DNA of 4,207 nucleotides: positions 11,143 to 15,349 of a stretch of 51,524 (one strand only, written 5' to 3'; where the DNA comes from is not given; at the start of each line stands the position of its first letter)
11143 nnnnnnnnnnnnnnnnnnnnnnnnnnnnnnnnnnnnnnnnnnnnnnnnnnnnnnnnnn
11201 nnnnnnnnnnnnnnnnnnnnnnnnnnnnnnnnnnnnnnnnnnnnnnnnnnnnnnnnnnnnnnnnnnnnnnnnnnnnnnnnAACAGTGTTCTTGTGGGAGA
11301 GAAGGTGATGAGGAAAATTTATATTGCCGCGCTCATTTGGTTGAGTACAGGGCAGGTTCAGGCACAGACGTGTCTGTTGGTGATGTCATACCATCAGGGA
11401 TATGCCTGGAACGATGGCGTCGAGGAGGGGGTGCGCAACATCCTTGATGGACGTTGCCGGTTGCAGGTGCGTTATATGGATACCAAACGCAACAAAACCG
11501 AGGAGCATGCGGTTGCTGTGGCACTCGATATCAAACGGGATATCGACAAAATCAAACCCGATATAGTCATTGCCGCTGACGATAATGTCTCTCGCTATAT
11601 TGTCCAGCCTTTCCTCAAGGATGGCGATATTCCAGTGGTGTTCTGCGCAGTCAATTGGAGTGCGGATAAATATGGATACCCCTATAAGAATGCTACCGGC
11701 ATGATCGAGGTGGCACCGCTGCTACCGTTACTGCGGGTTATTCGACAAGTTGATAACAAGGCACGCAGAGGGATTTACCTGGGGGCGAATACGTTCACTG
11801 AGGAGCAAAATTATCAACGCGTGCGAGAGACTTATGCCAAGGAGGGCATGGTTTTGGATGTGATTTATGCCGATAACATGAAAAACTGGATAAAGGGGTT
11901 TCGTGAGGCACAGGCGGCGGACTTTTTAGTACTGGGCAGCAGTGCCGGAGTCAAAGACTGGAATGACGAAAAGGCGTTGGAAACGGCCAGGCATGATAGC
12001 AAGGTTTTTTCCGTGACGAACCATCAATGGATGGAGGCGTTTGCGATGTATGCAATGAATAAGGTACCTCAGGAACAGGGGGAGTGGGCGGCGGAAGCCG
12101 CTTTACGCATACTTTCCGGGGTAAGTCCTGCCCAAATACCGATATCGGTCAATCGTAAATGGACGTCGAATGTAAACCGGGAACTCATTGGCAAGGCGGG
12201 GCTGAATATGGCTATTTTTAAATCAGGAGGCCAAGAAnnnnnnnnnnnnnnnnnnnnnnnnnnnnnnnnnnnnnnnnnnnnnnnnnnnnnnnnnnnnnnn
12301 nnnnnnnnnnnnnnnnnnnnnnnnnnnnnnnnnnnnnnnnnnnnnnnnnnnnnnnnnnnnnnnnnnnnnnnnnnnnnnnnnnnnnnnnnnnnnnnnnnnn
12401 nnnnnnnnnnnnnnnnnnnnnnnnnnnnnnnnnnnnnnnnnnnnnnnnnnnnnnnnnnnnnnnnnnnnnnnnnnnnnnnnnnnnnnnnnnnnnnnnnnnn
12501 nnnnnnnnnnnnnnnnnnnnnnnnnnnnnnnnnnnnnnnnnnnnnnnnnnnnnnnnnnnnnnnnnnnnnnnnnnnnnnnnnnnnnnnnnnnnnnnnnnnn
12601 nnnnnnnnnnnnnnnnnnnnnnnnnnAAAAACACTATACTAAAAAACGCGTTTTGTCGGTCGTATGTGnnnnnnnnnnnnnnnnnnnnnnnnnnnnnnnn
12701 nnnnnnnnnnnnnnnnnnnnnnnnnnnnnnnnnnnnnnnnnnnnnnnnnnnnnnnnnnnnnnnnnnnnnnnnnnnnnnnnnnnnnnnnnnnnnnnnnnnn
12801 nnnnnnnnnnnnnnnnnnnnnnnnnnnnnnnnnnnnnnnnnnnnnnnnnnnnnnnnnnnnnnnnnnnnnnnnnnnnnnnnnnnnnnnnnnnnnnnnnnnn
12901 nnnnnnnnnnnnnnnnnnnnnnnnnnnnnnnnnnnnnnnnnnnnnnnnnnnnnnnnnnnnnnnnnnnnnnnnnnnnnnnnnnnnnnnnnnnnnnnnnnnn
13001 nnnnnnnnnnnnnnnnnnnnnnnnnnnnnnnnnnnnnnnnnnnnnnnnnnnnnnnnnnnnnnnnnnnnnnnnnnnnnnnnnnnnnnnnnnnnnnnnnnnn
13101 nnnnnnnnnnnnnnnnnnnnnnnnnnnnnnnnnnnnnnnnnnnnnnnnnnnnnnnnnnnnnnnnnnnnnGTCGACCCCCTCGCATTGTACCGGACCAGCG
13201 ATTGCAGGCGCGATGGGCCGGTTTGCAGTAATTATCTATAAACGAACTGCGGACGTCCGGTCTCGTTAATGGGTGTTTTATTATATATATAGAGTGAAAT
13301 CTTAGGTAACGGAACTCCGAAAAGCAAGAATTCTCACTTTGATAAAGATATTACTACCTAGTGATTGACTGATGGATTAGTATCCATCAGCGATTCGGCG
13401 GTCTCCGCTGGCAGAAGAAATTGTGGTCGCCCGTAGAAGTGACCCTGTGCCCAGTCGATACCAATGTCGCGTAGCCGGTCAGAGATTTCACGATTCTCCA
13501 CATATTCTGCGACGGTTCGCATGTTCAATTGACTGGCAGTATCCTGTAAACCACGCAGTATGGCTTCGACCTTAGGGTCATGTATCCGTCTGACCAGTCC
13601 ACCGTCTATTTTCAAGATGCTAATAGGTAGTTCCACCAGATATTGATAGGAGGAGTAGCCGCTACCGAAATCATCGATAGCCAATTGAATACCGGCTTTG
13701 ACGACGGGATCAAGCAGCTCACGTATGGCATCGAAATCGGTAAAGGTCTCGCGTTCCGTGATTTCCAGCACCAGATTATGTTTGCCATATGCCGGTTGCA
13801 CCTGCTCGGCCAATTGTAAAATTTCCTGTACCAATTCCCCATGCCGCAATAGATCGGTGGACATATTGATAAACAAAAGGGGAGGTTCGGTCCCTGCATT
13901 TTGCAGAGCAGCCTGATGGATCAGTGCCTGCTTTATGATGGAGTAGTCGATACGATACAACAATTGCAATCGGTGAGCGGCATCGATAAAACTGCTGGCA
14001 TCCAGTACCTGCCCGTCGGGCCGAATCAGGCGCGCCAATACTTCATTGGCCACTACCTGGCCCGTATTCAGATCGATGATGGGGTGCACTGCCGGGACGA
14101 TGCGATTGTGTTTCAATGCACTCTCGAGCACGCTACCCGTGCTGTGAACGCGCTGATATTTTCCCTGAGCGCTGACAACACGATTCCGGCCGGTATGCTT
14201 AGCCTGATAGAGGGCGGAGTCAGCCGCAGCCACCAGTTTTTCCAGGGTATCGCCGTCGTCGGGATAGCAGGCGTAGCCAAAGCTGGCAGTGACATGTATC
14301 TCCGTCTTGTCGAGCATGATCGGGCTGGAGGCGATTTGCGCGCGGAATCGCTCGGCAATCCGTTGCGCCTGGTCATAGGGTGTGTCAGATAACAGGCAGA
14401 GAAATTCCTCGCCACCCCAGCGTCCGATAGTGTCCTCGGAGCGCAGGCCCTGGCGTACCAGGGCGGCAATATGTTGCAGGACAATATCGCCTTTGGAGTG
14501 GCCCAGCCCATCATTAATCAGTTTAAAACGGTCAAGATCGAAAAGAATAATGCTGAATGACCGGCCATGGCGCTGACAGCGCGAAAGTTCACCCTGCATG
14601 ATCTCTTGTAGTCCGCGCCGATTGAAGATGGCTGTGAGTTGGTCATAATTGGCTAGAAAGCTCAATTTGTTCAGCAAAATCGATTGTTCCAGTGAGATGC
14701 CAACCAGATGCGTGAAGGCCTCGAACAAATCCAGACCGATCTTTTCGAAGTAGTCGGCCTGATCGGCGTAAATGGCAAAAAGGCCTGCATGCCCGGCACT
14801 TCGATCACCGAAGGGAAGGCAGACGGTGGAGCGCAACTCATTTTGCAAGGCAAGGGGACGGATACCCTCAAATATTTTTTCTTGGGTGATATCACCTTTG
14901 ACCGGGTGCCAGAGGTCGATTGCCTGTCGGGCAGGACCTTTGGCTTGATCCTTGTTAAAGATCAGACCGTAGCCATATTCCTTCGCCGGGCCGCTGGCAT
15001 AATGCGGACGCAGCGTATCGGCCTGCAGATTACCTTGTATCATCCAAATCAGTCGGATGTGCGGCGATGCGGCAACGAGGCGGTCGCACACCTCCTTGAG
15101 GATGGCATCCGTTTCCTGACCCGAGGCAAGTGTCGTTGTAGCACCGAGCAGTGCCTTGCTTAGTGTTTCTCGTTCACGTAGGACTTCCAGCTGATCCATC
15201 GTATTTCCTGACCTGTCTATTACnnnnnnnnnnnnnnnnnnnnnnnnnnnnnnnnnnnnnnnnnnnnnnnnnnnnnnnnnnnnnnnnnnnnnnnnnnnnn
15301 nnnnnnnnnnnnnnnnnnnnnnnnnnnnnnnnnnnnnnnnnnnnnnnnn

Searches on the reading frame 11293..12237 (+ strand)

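Call 6: search_protein_families(library=pfam, proteins=[window:11293-12237:+], max_evalue=0.01)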
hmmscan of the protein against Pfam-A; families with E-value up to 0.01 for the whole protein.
window:11293-12237:+ (315 aa): 1 family
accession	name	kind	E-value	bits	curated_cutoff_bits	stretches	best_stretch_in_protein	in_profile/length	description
PF04392.18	ABC_sub_bind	-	2.4e-05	24.2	25.9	1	68-303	40-278/293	ABC transporter substrate binding protein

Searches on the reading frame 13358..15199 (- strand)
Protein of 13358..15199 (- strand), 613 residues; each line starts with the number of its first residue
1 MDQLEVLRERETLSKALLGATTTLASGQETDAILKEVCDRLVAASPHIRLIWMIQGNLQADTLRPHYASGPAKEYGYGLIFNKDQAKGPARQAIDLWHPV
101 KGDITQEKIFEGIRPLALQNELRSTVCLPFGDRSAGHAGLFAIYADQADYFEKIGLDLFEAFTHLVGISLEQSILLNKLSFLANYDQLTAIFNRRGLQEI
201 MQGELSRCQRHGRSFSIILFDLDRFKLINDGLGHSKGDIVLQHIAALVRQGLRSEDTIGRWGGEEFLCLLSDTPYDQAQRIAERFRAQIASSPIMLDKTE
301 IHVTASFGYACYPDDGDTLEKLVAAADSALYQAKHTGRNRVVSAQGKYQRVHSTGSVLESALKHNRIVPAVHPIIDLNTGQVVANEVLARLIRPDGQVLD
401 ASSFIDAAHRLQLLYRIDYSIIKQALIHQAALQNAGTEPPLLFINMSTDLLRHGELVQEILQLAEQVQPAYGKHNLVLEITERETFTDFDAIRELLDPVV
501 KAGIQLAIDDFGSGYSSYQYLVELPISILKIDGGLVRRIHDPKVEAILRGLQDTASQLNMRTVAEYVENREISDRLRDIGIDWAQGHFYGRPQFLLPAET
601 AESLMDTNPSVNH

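Call 6: search_protein_families(library=pfam, proteins=[window:13358-15199:-], max_evalue=0.01)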
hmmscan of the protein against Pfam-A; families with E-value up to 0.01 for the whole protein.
window:13358-15199:- (613 aa): 2 families
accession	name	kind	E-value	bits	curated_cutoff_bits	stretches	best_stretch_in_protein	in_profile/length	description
PF00563.25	EAL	-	8.4e-55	186.1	31.3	1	358-592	4-236/236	EAL domain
PF00990.26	GGDEF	-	5.8e-49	166.4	23.8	1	183-340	1-161/161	Diguanylate cyclase, GGDEF domain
